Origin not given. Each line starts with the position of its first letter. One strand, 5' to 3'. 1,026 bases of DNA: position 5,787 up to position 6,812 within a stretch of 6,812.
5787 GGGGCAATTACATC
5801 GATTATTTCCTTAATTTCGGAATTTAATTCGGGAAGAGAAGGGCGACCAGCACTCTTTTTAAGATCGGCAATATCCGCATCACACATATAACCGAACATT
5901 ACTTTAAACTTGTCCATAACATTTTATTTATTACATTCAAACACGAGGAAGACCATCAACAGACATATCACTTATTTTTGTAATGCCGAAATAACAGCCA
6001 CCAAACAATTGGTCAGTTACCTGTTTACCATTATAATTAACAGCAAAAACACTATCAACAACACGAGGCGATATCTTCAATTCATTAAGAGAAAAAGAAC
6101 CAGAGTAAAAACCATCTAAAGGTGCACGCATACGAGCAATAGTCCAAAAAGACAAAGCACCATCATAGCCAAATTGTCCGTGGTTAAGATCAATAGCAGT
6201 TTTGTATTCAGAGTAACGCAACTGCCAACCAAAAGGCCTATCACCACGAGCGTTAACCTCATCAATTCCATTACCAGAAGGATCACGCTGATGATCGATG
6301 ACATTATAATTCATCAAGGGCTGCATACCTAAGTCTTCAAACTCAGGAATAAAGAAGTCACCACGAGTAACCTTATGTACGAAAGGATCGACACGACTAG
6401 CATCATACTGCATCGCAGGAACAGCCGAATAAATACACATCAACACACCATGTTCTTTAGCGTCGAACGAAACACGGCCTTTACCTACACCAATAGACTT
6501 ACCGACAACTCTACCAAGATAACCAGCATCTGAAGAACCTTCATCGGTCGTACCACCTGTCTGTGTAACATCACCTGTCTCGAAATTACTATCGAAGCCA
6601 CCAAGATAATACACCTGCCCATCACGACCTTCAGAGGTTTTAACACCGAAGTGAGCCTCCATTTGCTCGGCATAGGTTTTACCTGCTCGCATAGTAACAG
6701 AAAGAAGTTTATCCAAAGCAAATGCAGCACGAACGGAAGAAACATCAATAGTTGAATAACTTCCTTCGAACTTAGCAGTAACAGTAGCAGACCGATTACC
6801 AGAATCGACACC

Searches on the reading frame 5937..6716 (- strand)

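Call 8: search_protein_families(library=phrogs, proteins=[window:5937-6716:-], max_evalue=0.01)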
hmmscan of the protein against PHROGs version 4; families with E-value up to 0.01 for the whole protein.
window:5937-6716:- (259 aa): 1 family
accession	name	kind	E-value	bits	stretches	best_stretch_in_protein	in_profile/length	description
phrog_514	-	head and packaging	2.2e-37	129.9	1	3-257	283-513/531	major head protein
